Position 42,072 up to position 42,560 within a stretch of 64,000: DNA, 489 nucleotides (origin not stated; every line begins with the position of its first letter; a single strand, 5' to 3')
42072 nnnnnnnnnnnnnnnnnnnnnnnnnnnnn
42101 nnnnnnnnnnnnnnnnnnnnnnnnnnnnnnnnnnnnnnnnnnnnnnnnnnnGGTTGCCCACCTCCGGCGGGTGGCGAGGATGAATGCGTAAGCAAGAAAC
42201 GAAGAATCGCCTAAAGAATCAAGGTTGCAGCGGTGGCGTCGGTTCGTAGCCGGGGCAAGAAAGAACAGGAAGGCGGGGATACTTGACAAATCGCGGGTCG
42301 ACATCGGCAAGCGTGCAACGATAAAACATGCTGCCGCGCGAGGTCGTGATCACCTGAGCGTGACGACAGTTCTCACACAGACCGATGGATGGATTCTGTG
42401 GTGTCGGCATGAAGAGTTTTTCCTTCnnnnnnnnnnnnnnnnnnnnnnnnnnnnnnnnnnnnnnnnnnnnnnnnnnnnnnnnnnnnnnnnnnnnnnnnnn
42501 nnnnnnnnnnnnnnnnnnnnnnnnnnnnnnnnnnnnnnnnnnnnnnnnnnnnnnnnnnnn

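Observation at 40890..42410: Methyltransferase, VOC and Cys-rich mini-ORF translationally coupled inside a histidine-utilisation operon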

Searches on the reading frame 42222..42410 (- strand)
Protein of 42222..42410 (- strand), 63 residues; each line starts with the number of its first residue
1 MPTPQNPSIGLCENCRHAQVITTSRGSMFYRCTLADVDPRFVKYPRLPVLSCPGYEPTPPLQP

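Call 3: search_protein_families(library=pfam, proteins=[window:42222-42410:-], max_evalue=0.01)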
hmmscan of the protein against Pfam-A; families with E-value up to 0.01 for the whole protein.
seq(63 aa): 0 families

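Call 5: find_homologous_proteins(query=window:42222-42410:-, max_evalue=0.001)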
Query seq(63 aa) (63 aa): 10 proteins with E <= 0.001 among 10 candidates.
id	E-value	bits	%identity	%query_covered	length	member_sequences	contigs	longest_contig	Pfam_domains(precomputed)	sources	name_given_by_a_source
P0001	2.6e-37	143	100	100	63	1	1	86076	-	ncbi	-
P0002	2.1e-18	83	69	83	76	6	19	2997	-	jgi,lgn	jgi:hypothetical protein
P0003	3.9e-18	82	55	98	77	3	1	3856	-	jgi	jgi:hypothetical protein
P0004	1.9e-17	80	61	89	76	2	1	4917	-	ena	-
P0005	2.8e-17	80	67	86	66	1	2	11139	-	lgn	-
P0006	6.2e-17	79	65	86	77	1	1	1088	-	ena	-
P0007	6.5e-17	78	58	98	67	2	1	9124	-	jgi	-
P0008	7.6e-15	72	64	79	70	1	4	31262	-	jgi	jgi:hypothetical protein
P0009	8.8e-15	72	57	92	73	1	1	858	-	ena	-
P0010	1.2e-14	71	64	79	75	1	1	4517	-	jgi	jgi:hypothetical protein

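Call 6: search_protein_families(library=ncbifam, proteins=[window:42222-42410:-], max_evalue=0.01)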
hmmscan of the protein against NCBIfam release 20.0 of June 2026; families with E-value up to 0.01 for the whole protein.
seq(63 aa): 0 families

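Call 7: find_encoding_contigs(protein=P0008, flank=8000, max_places=4)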
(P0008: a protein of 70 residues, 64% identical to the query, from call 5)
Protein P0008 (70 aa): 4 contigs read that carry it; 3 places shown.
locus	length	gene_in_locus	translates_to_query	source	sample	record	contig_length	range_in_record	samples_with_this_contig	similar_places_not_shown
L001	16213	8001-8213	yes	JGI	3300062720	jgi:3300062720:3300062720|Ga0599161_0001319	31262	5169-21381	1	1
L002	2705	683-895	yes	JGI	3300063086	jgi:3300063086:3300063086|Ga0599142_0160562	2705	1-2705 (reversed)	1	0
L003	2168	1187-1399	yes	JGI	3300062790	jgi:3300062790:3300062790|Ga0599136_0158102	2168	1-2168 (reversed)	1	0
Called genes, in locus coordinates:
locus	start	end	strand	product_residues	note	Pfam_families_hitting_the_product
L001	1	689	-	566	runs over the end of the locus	PF00144:Beta-lactamase, PF11954:DUF3471 (faint)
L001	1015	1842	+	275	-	PF17131:TP_0789-like (faint)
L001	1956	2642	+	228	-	PF13517:FG-GAP_3 (faint)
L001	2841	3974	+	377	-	PF25989:YknX_C (faint), PF25917:BSH_RND (faint), PF25973:BSH_CzcB, PF25954:Beta-barrel_RND_2, PF25975:CzcB_C (weak)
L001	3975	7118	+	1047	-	PF00873:ACR_tran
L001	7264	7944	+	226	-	PF01081:Aldolase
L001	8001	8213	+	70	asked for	-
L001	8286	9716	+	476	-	PF08308:PEGA (weak), PF10459:Peptidase_S46 (faint), PF00089:Trypsin, PF13365:Trypsin_2, PF08308:PEGA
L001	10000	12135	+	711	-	PF00009:GTP_EFTU, PF03144:GTP_EFTU_D2 (weak), PF22042:EF-G_D2, PF14492:EFG_III, PF03764:EFG_IV, PF00679:EFG_C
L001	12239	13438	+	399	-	PF01053:Cys_Met_Meta_PP, PF00155:Aminotran_1_2, PF06838:Met_gamma_lyase (faint), PF01212:Beta_elim_lyase (faint), PF03841:SelA (faint)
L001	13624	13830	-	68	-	PF00313:CSD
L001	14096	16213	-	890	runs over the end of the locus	PF00933:Glyco_hydro_3, PF01915:Glyco_hydro_3_C, PF07691:PA14, PF14310:Fn3-like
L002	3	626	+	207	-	?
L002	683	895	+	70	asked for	-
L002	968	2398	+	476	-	PF08308:PEGA (weak), PF10459:Peptidase_S46 (faint), PF00089:Trypsin, PF13365:Trypsin_2, PF08308:PEGA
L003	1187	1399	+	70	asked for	-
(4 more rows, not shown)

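Call 8: find_encoding_contigs(protein=P0005, flank=8000, max_places=3)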
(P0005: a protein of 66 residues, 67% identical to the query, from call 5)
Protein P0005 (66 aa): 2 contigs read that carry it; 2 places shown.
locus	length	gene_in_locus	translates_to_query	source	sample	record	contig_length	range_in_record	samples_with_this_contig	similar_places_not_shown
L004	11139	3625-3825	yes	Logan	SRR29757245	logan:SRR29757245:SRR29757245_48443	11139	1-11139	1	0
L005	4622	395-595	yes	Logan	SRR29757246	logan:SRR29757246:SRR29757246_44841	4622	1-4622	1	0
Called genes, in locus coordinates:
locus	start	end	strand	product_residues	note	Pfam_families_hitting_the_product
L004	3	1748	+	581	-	?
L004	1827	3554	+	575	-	PF27525:LAM55_pectate-like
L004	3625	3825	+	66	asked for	-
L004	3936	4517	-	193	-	PF05685:Uma2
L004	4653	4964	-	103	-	-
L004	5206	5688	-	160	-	-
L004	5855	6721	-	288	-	-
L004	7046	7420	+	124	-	PF00106:adh_short, PF08659:KR, PF03435:Sacchrp_dh_NADP (weak), PF13561:adh_short_C2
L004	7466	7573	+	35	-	-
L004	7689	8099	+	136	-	PF07883:Cupin_2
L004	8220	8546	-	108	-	-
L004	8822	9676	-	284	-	PF01261:AP_endonuc_2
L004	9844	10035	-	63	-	-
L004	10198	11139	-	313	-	?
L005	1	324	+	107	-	?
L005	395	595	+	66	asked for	-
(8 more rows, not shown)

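Call 9: find_encoding_contigs(protein=P0007, flank=8000, max_places=3)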
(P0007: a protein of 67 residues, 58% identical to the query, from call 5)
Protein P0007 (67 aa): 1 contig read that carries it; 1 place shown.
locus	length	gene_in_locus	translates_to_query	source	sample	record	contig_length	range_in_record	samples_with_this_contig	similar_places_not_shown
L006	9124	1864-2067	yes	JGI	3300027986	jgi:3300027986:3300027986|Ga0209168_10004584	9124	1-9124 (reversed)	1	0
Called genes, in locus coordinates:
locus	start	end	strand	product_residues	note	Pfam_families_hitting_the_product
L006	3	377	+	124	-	?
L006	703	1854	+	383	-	PF00285:Citrate_synt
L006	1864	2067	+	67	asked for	-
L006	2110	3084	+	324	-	PF01073:3Beta_HSD, PF01370:Epimerase, PF02719:Polysacc_synt_2, PF04321:RmlD_sub_bind, PF05368:NmrA, PF16363:GDP_Man_Dehyd, PF13460:NAD_binding_10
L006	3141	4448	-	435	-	PF01979:Amidohydro_1, PF07969:Amidohydro_3 (weak)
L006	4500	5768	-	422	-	PF00109:ketoacyl-synt, PF02801:Ketoacyl-synt_C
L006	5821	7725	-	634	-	PF13174:TPR_6 (faint), PF13620:CarboxypepD_reg (weak), PF13424:TPR_12 (faint), PF07719:TPR_2 (faint), PF13428:TPR_14 (faint), PF12895:ANAPC3 (faint), PF13432:TPR_16 (weak), PF14559:TPR_19, +4 more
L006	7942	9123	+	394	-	?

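Call 34: find_encoding_contigs(protein=P0001, flank=10000, max_places=2)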
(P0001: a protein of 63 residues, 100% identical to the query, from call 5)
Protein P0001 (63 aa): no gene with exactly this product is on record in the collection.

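Call 39: predict_structure(alignment_id=A2)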
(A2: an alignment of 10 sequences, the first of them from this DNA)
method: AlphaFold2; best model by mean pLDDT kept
length: 63 residues; sequences in the alignment: 10
mean_pLDDT: 82.2   pTM: 0.61
mean pLDDT of the five models: 82.2, 76.3, 66.3, 64.3, 54.1
residues with pLDDT >= 90: 27; 70-90: 25; 50-70: 4; < 50: 7
segments of 3 or more residues with pLDDT < 50: 1-5
pLDDT, mean of each block of 10 residues (from residue 1): 55 90 89 93 88 87 49
secondary structure, 60 per line:
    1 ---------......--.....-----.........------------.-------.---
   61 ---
elements in order: H11-14 E18-22 E28-32 H33-36

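Call 43: fold_search(model_id=the predicted structure, library=pdb)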
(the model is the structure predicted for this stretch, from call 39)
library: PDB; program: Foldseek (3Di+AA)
matches with E <= 10: 386; with E <= 0.001: 0
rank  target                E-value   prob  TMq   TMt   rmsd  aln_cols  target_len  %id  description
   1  3l4h                  1.8e+00  0.14  0.33  0.21   4.3        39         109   20  Helical box domain and second WW domain of the human E3 ubiquitin-protein ligase HECW1 (released 2010-05-05)
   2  2ysg_MODEL_1_A        2.0e+00  0.21  0.36  0.52   2.8        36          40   14  Solution structure of the WW domain from the human syntaxin-binding protein 4 (released 2007-10-09)
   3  1ymz_MODEL_1_A        2.0e+00  0.18  0.36  0.54   3.1        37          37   11  CC45, An Artificial WW Domain Designed Using Statistical Coupling Analysis (released 2005-09-27)
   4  2l4j_MODEL_1_A        2.0e+00  0.11  0.32  0.40   5.1        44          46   16  Yap ww2 (released 2010-11-03)
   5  5ki6_A                2.2e+00  0.06  0.24  0.03   8.5        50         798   14  Human Argonaute-2 bound to a guide RNA with a nucleobase modification at position 1 (released 2016-07-20)
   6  5gjq_K                2.5e+00  0.09  0.25  0.05   6.2        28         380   21  Structure of the human 26S proteasome bound to USP14-UbAl (released 2016-08-17)
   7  2m9e_MODEL_1_A        2.7e+00  0.13  0.32  0.49   2.5        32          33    9  NMR solution structure of Pin1 WW domain mutant 5-1 (released 2013-06-26)
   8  8xpo_L                2.7e+00  0.11  0.34  0.02   8.3        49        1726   20  Cryo-EM structure of Lassa virus RdRP elongation complex with the NTP form of compound HNC-1664 bound in the active si (released 2024-12-04)
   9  6jk0                  2.7e+00  0.08  0.30  0.18  13.6        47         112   21  Crystal Structure of YAP1 and Dendrin complex (released 2019-09-25)
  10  5w21_B                2.7e+00  0.06  0.24  0.10  10.7        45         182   22  Crystal Structure of a 1:1:1 FGF23-FGFR1c-aKlotho Ternary Complex (released 2018-01-24)
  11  1a15_A                2.7e+00  0.04  0.25  0.24   5.4        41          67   15  SDF-1ALPHA (released 1998-08-12)
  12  7bqf                  2.9e+00  0.08  0.30  0.24  10.1        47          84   19  Dimerization of SAV1 WW tandem (released 2020-09-23)
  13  7bqg                  2.9e+00  0.07  0.30  0.24   8.6        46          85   17  Complex structure of SAV1 and Dendrin (released 2020-09-23)
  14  1j1m_A                2.9e+00  0.03  0.20  0.08  10.6        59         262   20  Ricin A-Chain (Recombinant) at 100K (released 2004-02-03)
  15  2js3_MODEL_1_A        3.1e+00  0.09  0.25  0.17   4.5        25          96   12  NMR Structure of protein Q6N9A4_RHOPA. Northeast Structural Genomics Consortium target RpT8 (released 2007-07-31)
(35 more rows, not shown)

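Call 45: find_encoding_contigs(protein=P0004, flank=5000, max_places=2)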
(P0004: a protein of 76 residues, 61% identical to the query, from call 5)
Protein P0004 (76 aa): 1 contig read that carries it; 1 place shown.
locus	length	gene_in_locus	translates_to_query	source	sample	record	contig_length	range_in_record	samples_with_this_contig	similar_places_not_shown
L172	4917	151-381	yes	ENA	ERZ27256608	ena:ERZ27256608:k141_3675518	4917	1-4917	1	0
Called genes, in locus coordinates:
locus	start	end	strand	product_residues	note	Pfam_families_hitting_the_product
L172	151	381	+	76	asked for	-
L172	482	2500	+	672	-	PF07715:Plug, PF00593:TonB_dep_Rec_b-barrel, PF14905:OMP_b-brl_3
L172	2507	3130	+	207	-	PF13689:DUF4154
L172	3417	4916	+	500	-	?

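Call 46: find_encoding_contigs(protein=P0003, flank=5000, max_places=2)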
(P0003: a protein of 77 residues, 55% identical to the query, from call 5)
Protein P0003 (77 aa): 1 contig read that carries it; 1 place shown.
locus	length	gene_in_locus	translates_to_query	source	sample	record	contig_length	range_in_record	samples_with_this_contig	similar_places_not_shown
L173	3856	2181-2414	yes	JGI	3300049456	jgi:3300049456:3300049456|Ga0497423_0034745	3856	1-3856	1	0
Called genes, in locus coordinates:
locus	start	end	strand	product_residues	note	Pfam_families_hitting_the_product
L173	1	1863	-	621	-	?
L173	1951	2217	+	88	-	-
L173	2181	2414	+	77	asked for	-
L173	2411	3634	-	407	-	PF00083:Sugar_tr (weak), PF07690:MFS_1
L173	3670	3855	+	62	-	?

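Call 47: search_protein_representatives(alignment_id=A2)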
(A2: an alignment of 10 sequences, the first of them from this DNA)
Query: 10 sequences, 69 profile positions. Proteins with E-value up to 0.001 (for the whole library): 2492; up to 1e-10: 1748; up to 1e-30: 0. The best 150 are listed.
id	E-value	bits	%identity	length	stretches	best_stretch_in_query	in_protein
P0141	1.4e-28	114.2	-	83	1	7-63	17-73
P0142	1.6e-27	110.7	-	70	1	1-68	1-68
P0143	7.0e-26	105.5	-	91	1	1-65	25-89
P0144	7.8e-26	105.4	-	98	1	9-66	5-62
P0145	1.3e-25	104.7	-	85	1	5-65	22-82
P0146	2.4e-25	103.8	-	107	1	9-65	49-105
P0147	2.9e-25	103.5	-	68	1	9-64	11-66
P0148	3.0e-25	103.5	-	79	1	7-67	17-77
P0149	3.5e-25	103.3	-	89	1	7-64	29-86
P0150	4.7e-25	102.9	-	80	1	12-65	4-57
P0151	7.1e-25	102.3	-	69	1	5-67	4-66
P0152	7.1e-25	102.3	-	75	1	8-64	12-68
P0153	9.6e-25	101.9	-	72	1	6-67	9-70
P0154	1.0e-24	101.8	-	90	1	10-64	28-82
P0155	1.1e-24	101.7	-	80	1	10-64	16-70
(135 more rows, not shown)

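Call 52: search_protein_families(library=pfam, alignment_id=A2, max_evalue=5)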
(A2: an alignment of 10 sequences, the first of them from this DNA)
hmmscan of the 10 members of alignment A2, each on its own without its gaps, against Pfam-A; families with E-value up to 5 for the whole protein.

A. member 1, seq(63 aa): 0 families

B. families by the number of members that match (of 10 scanned): 1 family
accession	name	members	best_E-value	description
PF02318.22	FYVE_2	1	0.066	FYVE-type zinc finger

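Call 62: search_protein_families(library=padloc, proteins=[window:42222-42410:-], max_evalue=0.01)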
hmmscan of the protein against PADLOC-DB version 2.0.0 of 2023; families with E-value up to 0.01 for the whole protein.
seq(63 aa): 0 families

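Call 70: search_solved_structures(query=A2, max_evalue=10)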
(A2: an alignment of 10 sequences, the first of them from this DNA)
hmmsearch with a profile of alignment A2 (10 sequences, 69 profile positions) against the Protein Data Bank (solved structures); distinct sequences matched with E-value up to 10: 2.
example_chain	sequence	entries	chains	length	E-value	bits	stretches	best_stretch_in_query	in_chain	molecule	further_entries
6d0g_A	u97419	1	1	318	1.4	11.6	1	41-61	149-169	Pirin family protein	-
2ldr_A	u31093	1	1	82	1.6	11.4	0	16-44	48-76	E3 ubiquitin-protein ligase CBL-B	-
